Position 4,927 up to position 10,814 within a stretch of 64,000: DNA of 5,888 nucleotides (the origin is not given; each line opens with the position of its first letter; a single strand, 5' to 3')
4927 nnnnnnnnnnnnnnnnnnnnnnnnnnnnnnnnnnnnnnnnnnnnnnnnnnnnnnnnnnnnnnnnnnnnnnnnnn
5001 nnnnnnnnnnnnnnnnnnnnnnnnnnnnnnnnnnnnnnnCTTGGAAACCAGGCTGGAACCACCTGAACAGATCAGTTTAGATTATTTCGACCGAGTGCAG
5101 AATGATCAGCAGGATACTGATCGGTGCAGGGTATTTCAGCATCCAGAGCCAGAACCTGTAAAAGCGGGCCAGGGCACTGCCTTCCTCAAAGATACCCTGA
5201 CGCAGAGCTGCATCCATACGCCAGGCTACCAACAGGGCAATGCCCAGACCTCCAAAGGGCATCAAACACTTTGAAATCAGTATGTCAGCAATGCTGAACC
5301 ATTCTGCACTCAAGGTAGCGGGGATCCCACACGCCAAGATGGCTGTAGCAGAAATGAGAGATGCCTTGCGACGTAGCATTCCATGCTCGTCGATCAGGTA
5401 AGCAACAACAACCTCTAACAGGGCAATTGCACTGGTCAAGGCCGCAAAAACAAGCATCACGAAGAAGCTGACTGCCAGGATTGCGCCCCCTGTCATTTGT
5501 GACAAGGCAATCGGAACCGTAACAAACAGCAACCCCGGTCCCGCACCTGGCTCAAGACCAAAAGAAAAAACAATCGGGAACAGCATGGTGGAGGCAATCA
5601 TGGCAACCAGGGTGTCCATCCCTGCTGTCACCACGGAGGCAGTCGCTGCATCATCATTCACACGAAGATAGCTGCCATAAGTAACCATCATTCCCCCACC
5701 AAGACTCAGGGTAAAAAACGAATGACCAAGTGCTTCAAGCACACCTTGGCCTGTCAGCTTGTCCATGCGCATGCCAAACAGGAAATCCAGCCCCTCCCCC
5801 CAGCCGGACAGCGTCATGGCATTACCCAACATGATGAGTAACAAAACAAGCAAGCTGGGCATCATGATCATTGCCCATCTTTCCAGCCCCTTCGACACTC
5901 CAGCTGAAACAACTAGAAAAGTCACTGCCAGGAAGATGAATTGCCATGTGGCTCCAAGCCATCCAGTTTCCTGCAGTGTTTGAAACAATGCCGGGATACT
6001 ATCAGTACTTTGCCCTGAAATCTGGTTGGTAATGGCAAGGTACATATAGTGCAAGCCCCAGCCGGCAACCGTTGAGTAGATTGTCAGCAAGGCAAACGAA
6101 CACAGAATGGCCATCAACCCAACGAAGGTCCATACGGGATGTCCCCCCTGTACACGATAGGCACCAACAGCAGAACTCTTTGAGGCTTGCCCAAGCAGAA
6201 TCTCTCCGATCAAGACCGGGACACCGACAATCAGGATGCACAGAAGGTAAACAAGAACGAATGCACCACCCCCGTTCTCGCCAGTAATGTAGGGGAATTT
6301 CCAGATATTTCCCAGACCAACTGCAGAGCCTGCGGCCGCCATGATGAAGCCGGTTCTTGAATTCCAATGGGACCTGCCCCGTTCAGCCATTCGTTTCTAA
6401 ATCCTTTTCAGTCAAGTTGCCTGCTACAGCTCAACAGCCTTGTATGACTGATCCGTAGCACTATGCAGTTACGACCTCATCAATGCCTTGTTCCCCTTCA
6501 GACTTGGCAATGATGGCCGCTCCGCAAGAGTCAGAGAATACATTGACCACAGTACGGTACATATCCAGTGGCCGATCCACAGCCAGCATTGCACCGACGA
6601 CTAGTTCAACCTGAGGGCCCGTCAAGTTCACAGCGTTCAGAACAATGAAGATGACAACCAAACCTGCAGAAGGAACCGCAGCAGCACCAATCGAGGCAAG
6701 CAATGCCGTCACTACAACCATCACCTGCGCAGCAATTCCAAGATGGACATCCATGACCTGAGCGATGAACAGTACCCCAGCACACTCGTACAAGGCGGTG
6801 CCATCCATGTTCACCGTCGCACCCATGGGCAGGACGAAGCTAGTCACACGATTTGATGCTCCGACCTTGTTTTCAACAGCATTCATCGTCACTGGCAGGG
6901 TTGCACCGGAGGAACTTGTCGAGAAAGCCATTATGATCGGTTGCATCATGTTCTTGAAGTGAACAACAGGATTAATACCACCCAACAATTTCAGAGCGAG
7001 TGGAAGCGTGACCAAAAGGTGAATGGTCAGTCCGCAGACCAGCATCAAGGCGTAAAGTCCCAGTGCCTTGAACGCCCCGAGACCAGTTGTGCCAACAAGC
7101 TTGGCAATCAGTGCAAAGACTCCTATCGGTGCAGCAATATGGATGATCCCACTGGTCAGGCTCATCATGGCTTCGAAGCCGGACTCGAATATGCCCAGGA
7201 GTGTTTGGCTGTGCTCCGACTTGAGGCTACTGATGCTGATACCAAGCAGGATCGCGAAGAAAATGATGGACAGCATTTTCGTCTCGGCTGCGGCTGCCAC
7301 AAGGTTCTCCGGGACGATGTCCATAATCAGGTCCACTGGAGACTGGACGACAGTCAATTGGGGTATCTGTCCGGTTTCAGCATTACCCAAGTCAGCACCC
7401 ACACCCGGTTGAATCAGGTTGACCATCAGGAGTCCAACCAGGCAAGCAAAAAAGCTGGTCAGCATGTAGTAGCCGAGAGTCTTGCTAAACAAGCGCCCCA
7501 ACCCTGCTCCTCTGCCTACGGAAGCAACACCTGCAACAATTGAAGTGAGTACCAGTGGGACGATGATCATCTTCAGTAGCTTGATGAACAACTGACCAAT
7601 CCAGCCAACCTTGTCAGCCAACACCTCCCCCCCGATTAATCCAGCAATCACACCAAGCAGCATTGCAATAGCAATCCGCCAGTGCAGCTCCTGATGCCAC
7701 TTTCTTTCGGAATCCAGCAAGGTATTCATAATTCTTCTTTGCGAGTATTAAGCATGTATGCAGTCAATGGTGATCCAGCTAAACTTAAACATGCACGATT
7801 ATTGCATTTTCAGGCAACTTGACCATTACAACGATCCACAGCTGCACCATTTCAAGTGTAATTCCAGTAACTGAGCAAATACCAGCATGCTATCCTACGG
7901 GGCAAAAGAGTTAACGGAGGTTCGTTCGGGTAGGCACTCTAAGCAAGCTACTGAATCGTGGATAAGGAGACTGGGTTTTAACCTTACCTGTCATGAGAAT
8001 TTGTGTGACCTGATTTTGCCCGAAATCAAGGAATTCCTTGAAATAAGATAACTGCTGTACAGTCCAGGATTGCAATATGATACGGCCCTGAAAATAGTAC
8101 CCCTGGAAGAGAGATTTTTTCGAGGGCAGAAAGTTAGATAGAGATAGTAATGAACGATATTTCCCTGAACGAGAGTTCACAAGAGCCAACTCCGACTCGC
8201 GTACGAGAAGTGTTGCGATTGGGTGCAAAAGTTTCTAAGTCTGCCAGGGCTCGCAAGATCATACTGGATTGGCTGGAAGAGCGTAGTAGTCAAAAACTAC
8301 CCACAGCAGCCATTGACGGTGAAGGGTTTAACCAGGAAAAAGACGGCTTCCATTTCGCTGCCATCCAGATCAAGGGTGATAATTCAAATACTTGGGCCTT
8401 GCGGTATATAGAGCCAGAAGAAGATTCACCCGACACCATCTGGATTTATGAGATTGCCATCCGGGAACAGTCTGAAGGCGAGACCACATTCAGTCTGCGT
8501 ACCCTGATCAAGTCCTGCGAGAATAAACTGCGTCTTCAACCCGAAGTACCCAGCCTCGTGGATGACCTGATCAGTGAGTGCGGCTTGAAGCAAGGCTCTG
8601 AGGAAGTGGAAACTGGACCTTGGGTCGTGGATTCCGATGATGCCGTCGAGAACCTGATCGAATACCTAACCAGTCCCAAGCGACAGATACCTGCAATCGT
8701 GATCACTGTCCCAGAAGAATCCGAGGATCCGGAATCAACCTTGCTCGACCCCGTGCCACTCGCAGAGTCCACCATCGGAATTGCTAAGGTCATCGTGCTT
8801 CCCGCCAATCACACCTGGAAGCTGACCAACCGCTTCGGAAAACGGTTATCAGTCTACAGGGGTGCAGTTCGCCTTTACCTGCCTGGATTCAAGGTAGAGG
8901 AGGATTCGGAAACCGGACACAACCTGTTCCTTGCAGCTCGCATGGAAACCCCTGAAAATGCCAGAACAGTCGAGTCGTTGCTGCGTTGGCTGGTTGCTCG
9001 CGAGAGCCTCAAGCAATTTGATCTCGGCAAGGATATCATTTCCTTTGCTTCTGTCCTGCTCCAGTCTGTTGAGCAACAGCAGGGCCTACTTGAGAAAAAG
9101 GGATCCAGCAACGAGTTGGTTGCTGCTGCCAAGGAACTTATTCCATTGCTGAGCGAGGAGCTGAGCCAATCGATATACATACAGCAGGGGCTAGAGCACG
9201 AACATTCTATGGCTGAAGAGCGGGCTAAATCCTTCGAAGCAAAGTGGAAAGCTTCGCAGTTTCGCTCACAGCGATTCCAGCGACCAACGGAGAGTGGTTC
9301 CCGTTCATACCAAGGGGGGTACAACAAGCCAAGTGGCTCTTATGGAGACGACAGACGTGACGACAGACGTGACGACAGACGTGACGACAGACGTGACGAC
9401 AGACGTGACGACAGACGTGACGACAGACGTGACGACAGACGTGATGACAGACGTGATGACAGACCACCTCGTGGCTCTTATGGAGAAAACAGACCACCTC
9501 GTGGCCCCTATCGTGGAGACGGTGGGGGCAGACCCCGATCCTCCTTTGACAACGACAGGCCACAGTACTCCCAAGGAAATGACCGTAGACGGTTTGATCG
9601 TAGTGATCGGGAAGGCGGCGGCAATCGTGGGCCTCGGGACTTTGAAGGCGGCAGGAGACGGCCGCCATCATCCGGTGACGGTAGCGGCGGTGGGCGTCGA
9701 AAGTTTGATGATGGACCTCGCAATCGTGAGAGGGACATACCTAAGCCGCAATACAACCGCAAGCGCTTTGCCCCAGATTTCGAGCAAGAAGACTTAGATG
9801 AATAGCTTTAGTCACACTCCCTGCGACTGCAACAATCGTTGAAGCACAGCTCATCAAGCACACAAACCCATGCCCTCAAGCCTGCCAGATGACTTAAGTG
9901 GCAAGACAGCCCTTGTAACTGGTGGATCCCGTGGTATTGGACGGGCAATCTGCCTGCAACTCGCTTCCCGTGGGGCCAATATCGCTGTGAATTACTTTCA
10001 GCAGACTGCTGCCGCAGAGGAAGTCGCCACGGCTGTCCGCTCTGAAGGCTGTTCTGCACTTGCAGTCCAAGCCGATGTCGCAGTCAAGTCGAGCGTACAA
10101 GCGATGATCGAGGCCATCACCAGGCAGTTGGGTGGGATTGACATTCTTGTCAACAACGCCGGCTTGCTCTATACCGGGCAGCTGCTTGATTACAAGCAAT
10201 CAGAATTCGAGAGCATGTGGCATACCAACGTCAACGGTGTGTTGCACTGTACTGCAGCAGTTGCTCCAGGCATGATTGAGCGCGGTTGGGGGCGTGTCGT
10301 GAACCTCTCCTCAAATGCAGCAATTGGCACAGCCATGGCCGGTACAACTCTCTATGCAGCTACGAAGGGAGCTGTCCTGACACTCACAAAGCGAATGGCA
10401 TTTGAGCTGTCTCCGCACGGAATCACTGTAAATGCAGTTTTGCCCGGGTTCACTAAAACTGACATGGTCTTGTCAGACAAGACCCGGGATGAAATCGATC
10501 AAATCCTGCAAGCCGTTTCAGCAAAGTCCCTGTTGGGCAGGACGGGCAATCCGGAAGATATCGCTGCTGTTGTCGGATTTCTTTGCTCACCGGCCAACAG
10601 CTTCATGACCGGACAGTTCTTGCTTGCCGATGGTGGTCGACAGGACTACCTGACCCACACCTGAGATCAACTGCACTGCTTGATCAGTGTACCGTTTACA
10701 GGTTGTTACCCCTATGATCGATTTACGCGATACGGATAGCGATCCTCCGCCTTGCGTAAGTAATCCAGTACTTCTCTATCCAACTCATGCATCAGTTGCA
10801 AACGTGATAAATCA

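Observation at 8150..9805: Orphan protein whose C-terminus is a mixed-charge (DDRR)n/RG-rich disordered tail: a possible domain swap into a condensate or RNA-binding protein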

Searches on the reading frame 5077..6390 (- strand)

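Call 25: search_protein_families(library=pfam, proteins=[window:5077-6390:-], max_evalue=0.00001)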
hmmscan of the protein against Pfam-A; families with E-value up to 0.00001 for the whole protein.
window:5077-6390:- (437 aa): 1 family
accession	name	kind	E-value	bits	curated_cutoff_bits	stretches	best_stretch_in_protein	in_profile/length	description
PF00209.24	SNF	-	2e-53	182.4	27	2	6-125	1-118/524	Sodium:neurotransmitter symporter family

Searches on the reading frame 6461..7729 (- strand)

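Call 25: search_protein_families(library=pfam, proteins=[window:6461-7729:-], max_evalue=0.00001)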
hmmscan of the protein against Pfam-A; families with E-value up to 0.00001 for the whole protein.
window:6461-7729:- (422 aa): 1 family
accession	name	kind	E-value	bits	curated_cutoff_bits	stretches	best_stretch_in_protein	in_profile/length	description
PF00375.23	SDF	-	1.6e-114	383.4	27.9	1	15-409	1-386/387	Sodium:dicarboxylate symporter family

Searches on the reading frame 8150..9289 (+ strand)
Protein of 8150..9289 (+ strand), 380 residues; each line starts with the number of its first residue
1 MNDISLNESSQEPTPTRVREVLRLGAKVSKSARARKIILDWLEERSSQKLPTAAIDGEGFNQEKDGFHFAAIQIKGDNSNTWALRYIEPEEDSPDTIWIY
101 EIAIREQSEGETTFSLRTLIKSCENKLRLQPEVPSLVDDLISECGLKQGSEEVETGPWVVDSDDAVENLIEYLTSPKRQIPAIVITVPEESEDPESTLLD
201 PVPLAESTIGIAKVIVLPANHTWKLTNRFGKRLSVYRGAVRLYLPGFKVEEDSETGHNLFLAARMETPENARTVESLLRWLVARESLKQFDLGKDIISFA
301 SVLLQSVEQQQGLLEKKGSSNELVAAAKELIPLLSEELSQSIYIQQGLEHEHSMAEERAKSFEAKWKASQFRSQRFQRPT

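Call 60: search_protein_representatives(protein=window:8150-9289:+)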
Query: 380 residues. Proteins with E-value up to 0.001 (for the whole library): 1420; up to 1e-10: 554; up to 1e-30: 73. The best 150 are listed.
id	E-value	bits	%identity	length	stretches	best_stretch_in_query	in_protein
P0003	2.3e-234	793.4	96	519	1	1-380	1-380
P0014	6.4e-105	367.7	49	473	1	9-369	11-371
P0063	1.5e-63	231.6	37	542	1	13-376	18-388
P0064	4.1e-59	217.0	42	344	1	93-375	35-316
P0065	2.7e-58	214.3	35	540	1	17-375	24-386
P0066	3.0e-56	207.6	34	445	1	13-376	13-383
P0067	6.4e-53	196.6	33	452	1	13-375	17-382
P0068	2.1e-52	194.9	35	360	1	10-336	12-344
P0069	1.2e-49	185.8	32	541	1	14-375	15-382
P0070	2.0e-49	185.2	37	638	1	34-314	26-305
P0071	2.8e-49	184.6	35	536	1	16-372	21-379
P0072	4.4e-49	184.0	39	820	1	8-270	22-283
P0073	1.3e-47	179.1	34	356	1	33-338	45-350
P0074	1.4e-46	175.8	30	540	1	31-374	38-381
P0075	1.8e-46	175.4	34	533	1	19-375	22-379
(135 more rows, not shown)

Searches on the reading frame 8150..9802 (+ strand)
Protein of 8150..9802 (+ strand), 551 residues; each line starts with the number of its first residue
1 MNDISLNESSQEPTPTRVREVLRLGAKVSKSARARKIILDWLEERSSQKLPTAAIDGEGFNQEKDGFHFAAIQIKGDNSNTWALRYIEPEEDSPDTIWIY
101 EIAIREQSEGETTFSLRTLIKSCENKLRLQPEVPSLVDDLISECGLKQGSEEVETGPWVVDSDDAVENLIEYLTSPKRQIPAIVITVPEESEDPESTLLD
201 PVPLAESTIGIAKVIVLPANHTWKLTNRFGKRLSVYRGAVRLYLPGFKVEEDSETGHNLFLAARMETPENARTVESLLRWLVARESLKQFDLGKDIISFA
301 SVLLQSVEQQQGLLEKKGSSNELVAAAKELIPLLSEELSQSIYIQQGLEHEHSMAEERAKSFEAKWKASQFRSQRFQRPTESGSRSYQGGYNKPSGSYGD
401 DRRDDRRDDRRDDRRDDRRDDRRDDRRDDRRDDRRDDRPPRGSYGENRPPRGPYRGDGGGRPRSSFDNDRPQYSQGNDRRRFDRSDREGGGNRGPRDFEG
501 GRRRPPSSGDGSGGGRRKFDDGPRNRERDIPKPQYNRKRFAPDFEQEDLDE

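Call 4: search_protein_families(library=pfam, proteins=[window:8150-9802:+], max_evalue=1)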
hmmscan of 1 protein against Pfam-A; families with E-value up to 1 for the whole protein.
window:8150-9802:+ (551 aa): 1 family
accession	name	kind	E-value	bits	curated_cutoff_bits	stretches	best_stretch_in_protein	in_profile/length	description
PF02724.19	CDC45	-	0.73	8.5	34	1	214-436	79-193/624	CDC45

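Call 5: search_protein_families(library=ncbifam, proteins=[window:8150-9802:+], max_evalue=1)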
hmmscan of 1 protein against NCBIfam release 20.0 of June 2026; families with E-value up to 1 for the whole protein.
window:8150-9802:+ (551 aa): 0 families

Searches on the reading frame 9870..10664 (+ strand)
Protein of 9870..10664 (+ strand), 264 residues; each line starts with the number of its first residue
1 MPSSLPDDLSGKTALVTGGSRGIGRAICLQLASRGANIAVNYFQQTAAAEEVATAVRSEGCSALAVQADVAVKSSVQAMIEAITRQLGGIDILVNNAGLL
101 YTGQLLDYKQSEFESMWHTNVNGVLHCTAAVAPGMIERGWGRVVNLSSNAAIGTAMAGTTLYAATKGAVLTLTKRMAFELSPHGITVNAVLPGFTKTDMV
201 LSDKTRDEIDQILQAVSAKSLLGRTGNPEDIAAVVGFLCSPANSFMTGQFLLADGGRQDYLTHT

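Call 25: search_protein_families(library=pfam, proteins=[window:9870-10664:+], max_evalue=0.00001)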
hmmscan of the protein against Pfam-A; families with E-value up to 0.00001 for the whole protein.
window:9870-10664:+ (264 aa): 3 families
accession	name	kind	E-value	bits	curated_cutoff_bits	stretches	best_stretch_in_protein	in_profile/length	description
PF13561.12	adh_short_C2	-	4.7e-60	203.5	27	1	21-256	6-234/236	Enoyl-(Acyl carrier protein) reductase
PF00106.31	adh_short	-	1.2e-56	191.7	26.6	1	12-202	1-189/195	short chain dehydrogenase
PF08659.16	KR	-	6.7e-14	52.6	22.6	1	13-168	2-155/180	KR domain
